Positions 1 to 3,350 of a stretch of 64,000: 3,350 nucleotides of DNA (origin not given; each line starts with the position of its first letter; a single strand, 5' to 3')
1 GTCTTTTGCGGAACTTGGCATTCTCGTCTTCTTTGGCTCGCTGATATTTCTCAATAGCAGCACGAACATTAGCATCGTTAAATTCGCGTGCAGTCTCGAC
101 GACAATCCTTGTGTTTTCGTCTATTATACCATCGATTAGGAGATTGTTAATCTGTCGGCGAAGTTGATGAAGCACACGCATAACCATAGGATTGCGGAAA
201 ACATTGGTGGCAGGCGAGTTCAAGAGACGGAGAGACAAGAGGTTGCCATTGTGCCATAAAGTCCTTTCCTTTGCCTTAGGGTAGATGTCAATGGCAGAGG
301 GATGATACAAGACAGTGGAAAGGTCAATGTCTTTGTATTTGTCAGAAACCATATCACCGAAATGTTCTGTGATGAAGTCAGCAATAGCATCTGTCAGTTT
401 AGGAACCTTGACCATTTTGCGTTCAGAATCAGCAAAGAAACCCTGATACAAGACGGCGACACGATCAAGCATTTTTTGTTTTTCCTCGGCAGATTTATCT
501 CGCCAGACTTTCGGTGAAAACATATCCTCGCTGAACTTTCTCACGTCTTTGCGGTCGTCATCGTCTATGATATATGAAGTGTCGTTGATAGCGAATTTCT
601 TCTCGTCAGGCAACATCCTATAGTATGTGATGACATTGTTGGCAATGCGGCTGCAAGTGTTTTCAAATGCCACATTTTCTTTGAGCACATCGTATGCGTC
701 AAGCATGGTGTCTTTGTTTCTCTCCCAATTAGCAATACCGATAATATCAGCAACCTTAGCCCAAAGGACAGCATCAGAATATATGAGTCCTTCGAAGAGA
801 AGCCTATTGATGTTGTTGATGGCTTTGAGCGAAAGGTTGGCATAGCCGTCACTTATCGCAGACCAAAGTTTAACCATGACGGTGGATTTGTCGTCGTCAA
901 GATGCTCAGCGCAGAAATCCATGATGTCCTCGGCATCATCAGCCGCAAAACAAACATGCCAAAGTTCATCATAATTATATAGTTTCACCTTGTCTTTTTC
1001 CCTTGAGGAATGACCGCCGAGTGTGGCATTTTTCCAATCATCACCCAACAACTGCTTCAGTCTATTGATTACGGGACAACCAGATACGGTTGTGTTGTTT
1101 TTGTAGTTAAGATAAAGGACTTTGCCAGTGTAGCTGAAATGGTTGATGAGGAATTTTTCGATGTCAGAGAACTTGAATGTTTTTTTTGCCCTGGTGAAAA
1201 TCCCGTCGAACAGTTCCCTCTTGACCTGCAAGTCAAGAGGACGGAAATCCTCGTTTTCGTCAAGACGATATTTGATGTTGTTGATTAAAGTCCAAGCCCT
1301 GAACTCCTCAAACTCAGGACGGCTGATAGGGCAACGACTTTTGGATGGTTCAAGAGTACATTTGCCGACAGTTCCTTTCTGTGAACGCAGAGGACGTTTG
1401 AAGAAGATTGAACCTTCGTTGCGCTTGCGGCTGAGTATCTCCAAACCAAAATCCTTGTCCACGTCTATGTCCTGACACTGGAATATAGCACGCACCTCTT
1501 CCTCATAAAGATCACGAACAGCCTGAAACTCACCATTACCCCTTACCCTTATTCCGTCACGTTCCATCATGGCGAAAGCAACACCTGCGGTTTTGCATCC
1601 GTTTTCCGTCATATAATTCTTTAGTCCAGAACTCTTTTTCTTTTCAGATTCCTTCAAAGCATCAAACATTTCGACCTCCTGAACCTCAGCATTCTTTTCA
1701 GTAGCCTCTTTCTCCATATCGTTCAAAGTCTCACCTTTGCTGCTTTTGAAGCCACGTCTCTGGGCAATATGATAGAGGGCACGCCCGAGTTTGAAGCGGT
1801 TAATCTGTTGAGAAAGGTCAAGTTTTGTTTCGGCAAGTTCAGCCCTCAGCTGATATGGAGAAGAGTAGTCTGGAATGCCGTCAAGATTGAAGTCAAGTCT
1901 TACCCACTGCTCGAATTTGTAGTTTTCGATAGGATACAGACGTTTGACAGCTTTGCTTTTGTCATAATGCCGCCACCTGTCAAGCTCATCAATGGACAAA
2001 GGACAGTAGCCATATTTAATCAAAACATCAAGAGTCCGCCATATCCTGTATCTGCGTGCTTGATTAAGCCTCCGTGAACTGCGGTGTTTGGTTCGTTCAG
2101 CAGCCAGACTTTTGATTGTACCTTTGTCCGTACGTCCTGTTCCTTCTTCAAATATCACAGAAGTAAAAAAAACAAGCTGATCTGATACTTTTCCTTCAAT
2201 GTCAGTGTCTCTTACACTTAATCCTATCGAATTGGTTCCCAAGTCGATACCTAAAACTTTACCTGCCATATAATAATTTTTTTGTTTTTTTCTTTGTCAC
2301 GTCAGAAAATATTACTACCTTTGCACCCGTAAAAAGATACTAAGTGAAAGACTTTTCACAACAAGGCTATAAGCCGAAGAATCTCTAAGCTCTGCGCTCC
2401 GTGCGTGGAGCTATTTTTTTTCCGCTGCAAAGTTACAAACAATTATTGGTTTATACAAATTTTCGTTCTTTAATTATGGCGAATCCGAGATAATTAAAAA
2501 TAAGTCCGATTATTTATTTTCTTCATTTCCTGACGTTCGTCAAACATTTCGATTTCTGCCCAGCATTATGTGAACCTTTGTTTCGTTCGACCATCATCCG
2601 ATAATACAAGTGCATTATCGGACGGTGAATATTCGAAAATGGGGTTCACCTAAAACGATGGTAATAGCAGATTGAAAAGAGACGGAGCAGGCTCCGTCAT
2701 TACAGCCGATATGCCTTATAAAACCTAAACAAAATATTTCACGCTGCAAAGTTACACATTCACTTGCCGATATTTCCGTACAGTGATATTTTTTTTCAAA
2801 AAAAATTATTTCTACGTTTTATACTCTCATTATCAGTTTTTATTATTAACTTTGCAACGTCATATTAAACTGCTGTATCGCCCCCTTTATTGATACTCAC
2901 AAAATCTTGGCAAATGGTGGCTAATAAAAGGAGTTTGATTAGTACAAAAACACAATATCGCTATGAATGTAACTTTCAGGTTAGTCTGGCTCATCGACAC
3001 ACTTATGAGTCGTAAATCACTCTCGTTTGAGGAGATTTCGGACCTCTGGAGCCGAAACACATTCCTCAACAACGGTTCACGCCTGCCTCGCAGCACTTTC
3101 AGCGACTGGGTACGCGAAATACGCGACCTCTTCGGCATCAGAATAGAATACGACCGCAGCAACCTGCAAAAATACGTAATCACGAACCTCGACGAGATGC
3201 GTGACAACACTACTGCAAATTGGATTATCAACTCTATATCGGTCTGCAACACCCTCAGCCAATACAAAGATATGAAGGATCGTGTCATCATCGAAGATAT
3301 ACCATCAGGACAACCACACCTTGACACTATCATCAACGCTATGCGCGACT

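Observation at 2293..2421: De novo tracrRNA candidate next to cas9, which predicts the off-window CRISPR repeat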

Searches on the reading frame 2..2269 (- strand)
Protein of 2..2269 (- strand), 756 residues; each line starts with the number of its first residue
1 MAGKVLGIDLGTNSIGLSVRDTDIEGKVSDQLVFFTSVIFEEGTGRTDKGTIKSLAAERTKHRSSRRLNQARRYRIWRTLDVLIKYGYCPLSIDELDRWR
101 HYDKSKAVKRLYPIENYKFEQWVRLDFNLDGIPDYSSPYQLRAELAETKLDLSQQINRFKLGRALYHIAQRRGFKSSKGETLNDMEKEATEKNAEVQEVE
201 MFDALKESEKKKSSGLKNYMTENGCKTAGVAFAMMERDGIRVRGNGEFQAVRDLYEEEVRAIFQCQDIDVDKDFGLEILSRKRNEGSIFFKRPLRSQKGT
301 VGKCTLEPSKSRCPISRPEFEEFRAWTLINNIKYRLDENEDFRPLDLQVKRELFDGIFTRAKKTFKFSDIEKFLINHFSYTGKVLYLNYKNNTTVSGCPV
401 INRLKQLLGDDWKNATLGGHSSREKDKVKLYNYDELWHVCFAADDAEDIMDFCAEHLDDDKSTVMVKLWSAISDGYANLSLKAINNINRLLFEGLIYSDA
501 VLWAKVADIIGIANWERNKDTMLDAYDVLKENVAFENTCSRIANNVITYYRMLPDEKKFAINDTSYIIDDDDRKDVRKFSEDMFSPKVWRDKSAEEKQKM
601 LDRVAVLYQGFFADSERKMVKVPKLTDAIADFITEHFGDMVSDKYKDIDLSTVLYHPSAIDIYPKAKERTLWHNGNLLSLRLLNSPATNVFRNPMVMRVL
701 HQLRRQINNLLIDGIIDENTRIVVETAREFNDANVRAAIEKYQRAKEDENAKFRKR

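Call 3: search_protein_families(library=pfam, proteins=[window:2-2269:-])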
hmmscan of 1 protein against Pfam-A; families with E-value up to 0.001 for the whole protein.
window:2-2269:- (756 aa): 2 families
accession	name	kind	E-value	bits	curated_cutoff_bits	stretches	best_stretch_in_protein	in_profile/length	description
PF18470.6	Cas9_a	-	1.1e-07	32.2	26.9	1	296-374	2-80/221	Cas9 alpha-helical lobe domain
PF14239.11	RRXRR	-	0.00036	20.9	25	1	5-127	53-158/174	RRXRR protein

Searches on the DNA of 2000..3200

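Call 4: search_rna_families(source=window, start=2000, end=3200, threshold=evalue, max_evalue=10, show_alignments=3)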
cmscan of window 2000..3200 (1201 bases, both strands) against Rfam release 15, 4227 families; matches with E-value up to 10: 4.
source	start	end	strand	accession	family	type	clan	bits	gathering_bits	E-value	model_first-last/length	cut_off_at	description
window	2602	2637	+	RF03388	mir-9418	Gene; miRNA;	-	18.4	82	3.6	1-61/61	no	mir-9418 microRNA precursor family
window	2219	2337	-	RF03532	SQ2397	Cis-reg;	-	15.6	100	6.9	1-243/243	no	Cis-regulator of HTH transcription factor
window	2046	2156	+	RF02171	RFPL3-AS1_1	Gene; lncRNA;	-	13.3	70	2.1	1-88/88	no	RFPL3 antisense RNA 1 conserved region 1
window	2014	2033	+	RF01933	bxd_5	Gene; lncRNA;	-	13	50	3.4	36-57/57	no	Bithoraxoid conserved region 5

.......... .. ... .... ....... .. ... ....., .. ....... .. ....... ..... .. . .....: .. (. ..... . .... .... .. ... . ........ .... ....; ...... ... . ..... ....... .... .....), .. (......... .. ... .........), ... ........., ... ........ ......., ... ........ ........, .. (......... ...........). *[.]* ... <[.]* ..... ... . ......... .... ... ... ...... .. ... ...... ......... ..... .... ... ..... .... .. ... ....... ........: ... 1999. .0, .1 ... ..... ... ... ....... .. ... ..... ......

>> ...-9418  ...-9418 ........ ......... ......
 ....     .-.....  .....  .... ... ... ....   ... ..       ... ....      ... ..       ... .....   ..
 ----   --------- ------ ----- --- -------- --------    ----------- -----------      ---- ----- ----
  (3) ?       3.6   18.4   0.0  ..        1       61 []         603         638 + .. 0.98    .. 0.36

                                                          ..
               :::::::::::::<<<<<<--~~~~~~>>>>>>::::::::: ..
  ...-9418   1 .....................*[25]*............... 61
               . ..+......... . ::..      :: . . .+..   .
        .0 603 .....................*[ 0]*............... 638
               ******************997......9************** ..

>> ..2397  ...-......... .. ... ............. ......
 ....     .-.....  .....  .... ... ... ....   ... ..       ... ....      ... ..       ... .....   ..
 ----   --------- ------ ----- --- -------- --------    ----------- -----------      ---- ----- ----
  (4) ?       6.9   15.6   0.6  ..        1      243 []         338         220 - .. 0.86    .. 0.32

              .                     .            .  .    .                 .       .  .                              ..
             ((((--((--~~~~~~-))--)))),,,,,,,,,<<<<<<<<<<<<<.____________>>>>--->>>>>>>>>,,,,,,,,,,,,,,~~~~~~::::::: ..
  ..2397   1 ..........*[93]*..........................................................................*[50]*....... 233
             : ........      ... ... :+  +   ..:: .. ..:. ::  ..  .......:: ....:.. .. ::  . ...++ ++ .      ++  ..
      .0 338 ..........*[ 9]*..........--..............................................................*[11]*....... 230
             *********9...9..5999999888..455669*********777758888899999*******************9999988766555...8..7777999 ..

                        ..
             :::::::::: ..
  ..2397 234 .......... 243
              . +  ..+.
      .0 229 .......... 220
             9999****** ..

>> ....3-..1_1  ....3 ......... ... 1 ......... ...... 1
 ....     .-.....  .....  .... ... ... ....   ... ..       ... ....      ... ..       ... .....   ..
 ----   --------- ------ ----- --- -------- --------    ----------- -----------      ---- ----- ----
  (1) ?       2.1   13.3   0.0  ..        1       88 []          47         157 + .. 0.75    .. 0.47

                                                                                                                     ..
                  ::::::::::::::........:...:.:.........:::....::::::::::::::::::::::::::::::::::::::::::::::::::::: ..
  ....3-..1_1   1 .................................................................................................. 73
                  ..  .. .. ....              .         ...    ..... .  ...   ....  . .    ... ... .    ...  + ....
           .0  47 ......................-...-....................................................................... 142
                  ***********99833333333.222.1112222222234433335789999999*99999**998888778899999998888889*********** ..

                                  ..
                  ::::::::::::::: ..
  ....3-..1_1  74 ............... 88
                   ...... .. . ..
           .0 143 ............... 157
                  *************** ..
